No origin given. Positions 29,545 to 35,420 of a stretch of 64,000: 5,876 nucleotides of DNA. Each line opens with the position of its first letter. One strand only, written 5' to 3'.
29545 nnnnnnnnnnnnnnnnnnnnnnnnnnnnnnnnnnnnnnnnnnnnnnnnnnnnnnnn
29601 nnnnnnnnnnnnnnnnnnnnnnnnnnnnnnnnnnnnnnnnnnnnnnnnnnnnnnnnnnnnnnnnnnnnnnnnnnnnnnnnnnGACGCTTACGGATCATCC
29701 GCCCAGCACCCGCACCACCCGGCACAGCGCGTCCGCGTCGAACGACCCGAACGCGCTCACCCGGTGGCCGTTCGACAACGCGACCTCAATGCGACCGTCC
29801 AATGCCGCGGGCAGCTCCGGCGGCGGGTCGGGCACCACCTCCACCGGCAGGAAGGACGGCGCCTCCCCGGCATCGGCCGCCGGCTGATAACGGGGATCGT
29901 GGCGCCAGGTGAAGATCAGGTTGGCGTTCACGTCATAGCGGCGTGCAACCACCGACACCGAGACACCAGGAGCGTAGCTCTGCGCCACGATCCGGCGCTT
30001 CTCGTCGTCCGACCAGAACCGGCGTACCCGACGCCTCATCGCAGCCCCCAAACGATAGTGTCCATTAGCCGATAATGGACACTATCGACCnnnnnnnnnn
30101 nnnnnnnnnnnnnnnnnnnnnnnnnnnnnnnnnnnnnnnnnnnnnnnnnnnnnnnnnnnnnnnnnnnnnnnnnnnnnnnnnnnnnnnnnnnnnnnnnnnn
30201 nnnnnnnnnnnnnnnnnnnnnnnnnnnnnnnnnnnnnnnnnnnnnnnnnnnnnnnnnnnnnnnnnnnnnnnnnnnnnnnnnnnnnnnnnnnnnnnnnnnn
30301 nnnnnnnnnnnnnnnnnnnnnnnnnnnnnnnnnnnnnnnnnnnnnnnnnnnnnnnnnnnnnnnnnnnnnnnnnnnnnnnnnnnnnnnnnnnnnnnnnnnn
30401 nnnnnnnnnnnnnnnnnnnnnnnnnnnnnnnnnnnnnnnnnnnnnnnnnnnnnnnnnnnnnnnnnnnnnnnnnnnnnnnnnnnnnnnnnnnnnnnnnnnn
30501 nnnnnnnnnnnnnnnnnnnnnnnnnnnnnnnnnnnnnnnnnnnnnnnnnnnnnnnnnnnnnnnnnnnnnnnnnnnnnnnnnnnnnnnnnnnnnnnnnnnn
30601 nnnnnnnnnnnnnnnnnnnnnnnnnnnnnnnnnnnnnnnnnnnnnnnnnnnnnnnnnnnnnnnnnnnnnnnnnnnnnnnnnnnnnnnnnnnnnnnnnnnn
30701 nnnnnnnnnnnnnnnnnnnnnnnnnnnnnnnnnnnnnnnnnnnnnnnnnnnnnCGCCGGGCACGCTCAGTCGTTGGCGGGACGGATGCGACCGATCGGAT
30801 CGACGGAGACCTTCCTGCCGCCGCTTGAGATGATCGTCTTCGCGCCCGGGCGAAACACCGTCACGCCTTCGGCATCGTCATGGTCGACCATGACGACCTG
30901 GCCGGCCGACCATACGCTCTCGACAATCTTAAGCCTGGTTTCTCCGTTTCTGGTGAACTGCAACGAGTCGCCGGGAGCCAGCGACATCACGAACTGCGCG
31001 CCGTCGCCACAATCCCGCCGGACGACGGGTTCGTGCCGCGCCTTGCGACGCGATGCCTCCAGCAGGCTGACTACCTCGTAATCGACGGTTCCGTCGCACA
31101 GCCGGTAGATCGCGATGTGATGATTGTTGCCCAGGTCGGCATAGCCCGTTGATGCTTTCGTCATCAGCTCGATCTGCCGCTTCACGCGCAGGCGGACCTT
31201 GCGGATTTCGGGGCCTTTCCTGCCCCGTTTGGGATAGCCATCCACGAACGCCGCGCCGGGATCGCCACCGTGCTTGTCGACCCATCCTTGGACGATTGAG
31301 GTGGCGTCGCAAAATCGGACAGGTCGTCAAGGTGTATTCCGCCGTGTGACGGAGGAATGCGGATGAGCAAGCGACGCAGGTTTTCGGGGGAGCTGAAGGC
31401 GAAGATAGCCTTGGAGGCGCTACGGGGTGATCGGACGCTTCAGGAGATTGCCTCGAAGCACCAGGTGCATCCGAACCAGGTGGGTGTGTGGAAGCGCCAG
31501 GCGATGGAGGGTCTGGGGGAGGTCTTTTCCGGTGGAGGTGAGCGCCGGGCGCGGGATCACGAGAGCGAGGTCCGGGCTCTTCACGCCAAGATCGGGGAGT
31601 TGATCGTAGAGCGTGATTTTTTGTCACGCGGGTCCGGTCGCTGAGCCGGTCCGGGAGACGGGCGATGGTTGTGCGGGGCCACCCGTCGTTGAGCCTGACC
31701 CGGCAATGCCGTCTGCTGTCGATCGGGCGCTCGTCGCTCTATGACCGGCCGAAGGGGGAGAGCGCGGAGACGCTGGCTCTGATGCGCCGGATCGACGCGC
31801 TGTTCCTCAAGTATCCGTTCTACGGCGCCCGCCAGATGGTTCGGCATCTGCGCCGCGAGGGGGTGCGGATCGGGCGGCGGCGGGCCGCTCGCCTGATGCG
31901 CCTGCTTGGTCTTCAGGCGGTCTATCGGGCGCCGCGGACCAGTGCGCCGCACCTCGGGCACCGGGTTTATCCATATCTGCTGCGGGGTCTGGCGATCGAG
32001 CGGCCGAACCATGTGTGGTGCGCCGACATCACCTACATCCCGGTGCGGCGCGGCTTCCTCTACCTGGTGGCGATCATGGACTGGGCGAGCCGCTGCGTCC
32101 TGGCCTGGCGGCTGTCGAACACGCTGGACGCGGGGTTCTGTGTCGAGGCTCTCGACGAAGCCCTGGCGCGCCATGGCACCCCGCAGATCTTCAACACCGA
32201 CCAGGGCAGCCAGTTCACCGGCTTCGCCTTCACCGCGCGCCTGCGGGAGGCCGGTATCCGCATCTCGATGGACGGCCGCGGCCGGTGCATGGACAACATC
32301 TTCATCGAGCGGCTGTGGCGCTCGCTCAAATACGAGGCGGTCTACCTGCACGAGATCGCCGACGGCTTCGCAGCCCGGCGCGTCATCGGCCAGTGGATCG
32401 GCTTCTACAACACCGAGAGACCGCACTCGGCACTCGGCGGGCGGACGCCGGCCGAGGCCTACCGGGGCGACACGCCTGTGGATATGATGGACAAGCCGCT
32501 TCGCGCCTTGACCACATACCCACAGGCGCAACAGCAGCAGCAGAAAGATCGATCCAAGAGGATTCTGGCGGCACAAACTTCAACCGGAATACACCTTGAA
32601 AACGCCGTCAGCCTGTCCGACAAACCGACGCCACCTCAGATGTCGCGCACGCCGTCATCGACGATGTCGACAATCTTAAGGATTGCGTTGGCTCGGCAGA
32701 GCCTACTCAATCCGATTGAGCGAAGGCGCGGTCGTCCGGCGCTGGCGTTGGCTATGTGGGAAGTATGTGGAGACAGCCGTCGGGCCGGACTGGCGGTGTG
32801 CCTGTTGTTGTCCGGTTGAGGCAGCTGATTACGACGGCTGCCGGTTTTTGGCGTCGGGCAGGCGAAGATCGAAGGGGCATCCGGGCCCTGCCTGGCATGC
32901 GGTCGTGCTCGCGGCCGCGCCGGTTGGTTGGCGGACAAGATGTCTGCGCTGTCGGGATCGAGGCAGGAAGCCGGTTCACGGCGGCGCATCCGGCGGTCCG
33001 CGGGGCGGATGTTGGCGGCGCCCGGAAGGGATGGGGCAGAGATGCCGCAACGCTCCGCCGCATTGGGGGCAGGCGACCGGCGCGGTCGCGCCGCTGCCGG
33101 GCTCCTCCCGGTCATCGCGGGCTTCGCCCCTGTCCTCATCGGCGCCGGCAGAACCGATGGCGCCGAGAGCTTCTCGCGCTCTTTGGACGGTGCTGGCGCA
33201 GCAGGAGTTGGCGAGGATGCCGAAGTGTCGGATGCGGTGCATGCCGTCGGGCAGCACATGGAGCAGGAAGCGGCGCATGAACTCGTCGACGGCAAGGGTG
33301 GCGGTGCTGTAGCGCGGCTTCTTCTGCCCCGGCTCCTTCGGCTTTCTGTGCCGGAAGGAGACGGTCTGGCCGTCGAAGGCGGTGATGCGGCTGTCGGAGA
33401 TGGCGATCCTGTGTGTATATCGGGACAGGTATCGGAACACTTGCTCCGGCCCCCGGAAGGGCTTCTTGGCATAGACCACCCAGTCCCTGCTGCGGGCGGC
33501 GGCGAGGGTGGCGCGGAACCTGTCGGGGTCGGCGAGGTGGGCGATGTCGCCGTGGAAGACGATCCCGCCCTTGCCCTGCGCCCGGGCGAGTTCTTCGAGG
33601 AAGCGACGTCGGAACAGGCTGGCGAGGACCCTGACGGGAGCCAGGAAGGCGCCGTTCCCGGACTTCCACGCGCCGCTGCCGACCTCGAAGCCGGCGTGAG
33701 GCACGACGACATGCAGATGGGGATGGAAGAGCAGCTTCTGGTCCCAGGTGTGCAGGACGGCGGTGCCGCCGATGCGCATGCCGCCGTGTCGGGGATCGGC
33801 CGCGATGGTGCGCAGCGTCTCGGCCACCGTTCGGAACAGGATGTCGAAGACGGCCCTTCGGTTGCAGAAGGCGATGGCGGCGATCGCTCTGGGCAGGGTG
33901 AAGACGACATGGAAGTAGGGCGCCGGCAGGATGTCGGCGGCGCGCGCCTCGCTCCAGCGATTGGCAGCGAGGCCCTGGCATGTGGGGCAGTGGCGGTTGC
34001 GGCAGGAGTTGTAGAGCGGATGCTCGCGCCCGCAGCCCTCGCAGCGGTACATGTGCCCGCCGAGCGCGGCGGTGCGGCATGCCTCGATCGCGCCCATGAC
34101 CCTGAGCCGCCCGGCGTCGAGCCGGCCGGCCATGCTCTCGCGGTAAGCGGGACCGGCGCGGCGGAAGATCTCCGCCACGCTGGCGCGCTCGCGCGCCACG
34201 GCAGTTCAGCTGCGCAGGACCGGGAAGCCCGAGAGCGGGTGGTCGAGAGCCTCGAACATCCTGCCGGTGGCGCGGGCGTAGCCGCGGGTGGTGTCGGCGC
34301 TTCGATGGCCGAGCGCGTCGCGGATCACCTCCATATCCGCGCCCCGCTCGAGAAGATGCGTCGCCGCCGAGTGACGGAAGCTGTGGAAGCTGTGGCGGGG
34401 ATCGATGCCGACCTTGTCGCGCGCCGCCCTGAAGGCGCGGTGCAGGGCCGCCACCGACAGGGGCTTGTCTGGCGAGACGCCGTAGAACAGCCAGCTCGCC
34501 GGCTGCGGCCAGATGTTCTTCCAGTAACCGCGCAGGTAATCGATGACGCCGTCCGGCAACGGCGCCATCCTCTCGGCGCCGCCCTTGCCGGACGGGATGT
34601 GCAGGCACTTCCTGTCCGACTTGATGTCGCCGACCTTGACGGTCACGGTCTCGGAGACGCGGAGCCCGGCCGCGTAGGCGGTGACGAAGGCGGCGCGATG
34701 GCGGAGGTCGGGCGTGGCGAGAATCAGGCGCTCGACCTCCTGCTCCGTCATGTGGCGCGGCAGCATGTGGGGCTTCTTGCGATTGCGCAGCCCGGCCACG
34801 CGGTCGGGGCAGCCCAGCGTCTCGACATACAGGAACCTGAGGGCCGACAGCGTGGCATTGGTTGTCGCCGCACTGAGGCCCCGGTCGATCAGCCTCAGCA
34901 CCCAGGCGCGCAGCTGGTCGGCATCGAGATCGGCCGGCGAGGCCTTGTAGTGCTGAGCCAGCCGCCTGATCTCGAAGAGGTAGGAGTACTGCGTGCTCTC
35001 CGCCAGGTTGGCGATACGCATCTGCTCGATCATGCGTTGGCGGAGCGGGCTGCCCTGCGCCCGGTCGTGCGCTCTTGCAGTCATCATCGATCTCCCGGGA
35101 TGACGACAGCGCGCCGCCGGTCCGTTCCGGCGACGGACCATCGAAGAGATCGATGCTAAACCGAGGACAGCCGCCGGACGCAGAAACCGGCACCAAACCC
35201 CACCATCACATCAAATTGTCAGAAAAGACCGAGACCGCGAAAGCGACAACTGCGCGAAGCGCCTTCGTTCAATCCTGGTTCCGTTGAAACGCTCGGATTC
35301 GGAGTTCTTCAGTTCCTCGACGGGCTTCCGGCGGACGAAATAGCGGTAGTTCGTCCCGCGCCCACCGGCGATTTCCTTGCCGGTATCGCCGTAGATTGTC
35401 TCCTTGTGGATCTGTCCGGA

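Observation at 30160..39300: Degraded type II (probably II-C) CRISPR-Cas locus: cas9 hit by three different IS families, cas1 truncated by IS66, cas2 and the array missing.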

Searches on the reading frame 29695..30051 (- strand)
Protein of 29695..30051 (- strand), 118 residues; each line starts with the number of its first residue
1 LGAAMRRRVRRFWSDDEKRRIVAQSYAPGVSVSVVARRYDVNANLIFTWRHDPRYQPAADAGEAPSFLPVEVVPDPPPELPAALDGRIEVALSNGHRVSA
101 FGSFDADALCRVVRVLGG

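Call 13: search_protein_families(library=ncbifam, proteins=[window:29695-30051:-])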
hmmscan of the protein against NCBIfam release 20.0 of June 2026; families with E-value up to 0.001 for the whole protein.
window:29695-30051:- (118 aa): 3 families
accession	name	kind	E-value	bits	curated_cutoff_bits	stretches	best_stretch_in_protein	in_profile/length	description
NF047595.1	IS66_ISRel24_TnpA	equivalog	5.4e-32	110.8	74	1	10-116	2-113/113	IS66-like element accessory protein TnpA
NF038385.1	IS66_access_TnpA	equivalog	3.3e-13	49.6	150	1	6-84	82-161/190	IS66-like element accessory protein TnpA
NF006928.0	PRK09413.1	subfamily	4.5e-08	33.6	229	1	10-56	10-54/121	IS2 repressor TnpA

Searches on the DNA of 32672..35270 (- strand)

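Call 47: search_dna_similar(query=window:32672-35270:-, collection=plasmids, mode=distant, max_rows=12)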
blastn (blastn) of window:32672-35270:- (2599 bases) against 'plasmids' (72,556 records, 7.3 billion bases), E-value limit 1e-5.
Records with a match: 366; places in all: 640; records where one place covers at least 80% of the query: 0.
Best place of each record, by identity: 80-90% 15; 60-80% 351.
By first word of the organism name: Sinorhizobium 88; Rhizobium 72; Bradyrhizobium 36; Mesorhizobium 19; Paraburkholderia 15; Caballeronia 10; Phaeobacter 9; Cupriavidus 8; Novosphingobium 7; Variovorax 7; and 47 more.
By predicted mobility (MOB-suite, as given by PLSDB): conjugative 189; non-mobilizable 122; mobilizable 55.
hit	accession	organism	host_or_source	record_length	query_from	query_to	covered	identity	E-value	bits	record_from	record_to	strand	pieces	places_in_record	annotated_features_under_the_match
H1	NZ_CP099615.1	Methylobacterium sp.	Arabidopsis thaliana,pure culture,leaf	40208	1094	2061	37%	68.7%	6e-84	320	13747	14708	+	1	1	IS91 family transposase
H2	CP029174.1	Methylobacterium sp. DM1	-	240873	1094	2061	37%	68.6%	3e-82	315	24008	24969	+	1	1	IS91 family transposase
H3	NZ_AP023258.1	Mesorhizobium sp. L-2-11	Lotus japonicus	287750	1093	2061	37%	68.4%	1e-73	287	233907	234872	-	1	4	IS91 family transposase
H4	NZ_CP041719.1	Acidiphilium multivorum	Cell culture,activated sludge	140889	1093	2061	37%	68.3%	4e-74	288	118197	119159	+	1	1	IS91 family transposase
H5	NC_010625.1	Paraburkholderia phymatum STM815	-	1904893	1075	2065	38%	66.7%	8e-51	211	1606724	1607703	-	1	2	record has no annotation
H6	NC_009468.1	Acidiphilium cryptum JF-5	-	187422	1093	2061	37%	68.0%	3e-68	269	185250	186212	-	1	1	IS91 family transposase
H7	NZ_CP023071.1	Sinorhizobium fredii CCBAU 83666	G.max,nodule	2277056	1093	2064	37%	67.8%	4e-55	225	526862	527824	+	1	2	record has no annotation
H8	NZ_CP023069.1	Sinorhizobium sojae CCBAU 05684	G.max,nodule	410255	1093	2064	37%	67.8%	4e-55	225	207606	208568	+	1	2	IS91 family transposase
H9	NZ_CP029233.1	Sinorhizobium fredii CCBAU 45436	Glycine max,cell culture,plant root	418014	1093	2064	37%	67.8%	4e-55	225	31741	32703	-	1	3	IS91 family transposase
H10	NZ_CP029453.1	Sinorhizobium fredii CCBAU 25509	Glycine soja,cell culture,plant root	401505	1093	2064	37%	67.8%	4e-55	225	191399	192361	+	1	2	IS91 family transposase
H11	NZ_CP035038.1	Sinorhizobium fredii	single cell,soil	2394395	1093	2064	37%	67.8%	4e-55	225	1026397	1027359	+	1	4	none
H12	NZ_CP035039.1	Sinorhizobium fredii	single cell,soil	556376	1093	2064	37%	67.8%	4e-55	225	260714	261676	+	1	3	IS91 family transposase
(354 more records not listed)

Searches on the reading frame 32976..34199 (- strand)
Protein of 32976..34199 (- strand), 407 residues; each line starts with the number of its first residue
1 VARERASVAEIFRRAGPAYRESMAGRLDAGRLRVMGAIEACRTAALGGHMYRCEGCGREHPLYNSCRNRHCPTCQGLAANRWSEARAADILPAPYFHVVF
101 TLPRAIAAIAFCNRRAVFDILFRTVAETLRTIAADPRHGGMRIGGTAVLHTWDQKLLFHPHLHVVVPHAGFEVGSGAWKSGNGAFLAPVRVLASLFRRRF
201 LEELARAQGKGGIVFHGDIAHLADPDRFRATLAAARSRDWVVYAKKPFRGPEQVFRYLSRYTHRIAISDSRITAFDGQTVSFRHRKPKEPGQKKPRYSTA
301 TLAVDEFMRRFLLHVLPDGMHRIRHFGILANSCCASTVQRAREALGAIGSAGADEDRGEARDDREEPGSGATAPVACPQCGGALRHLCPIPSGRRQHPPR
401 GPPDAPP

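Call 13: search_protein_families(library=ncbifam, proteins=[window:32976-34199:-])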
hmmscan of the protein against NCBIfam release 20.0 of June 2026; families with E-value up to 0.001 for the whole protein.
window:32976-34199:- (407 aa): 2 families
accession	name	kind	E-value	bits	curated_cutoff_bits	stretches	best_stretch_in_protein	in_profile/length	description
NF033538.2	transpos_IS91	equivalog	3.4e-114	381.6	125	1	8-382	2-355/356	IS91 family transposase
NF033497.1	rubre_like_arch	subfamily_domain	0.00077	19.1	32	1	371-387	13-29/34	rubrerythrin-like domain-containing protein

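Call 67: find_encoding_contigs(protein=window:32976-34199:-, flank=10000, max_places=10)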
Protein window:32976-34199:- (407 aa): no gene with exactly this product is on record in the collection.

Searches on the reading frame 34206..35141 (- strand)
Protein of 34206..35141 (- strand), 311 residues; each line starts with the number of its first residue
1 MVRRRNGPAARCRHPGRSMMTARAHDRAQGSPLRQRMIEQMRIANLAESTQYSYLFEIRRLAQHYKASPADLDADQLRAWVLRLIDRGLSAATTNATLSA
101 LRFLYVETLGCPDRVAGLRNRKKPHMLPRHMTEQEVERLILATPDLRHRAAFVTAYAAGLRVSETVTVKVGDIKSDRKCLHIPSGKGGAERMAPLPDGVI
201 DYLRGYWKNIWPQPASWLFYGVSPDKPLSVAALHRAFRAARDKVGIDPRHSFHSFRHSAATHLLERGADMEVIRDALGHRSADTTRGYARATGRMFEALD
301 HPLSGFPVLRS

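Call 13: search_protein_families(library=ncbifam, proteins=[window:34206-35141:-])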
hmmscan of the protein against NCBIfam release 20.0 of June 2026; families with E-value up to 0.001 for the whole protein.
window:34206-35141:- (311 aa): 11 families
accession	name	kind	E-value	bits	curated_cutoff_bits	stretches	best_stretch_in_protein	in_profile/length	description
NF040815.2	recomb_XerA_Arch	equivalog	5.1e-43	147.5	220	1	37-292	3-255/263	site-specific tyrosine recombinase/integron integrase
TIGR02224.1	recomb_XerC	equivalog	2.5e-41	142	335.15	1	44-292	11-278/295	tyrosine recombinase XerC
TIGR02225.1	recomb_XerD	equivalog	1.6e-39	136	329.6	1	44-291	11-274/290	site-specific tyrosine recombinase XerD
NF001399.0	PRK00283.1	subfamily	5.4e-38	130.9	279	1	44-292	20-284/300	tyrosine recombinase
TIGR02249.1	integrase_gron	subfamily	1.4e-37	129.7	265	2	36-206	4-176/315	integron integrase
NF002331.0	PRK01287.1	subfamily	5.8e-24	84.7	371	1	121-294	131-315/365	site-specific tyrosine recombinase XerC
NF011946.0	PRK15417.1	equivalog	8.6e-20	71.2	435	2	36-205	19-190/337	integron integrase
NF007370.0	PRK09870.1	subfamily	3.1e-13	49.8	221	1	129-299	11-188/200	tyrosine-type DNA invertase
NF003462.0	PRK05084.1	equivalog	1.2e-10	40.7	267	1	155-291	204-344/360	tyrosine recombinase XerS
NF007371.0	PRK09871.1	subfamily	4.7e-08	32.8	222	1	146-293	26-176/198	tyrosine-type DNA invertase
NF040693.1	recomb_GmtY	equivalog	5.5e-06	25.9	340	1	225-292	362-433/441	gamma-mobile-trio recombinase GmtY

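Call 49: find_encoding_contigs(protein=window:34206-35087:-, flank=4000, max_places=10)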
Protein window:34206-35087:- (293 aa): 1 contig read that carries it; 1 place shown.
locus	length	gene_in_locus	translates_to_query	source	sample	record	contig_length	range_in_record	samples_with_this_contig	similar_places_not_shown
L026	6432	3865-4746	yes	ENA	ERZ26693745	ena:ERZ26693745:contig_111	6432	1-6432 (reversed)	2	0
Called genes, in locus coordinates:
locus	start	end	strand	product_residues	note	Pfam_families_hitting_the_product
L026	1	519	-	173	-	?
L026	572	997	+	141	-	-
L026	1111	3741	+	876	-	PF18470:Cas9_a, PF13395:HNH_4, PF18541:RuvC_III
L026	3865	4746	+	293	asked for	PF13495:Phage_int_SAM_4, PF02899:Phage_int_SAM_1 (faint), PF00589:Phage_integrase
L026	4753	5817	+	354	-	PF14319:Zn_Tnp_IS91, PF04986:Y2_Tnp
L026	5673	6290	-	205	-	-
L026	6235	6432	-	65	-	?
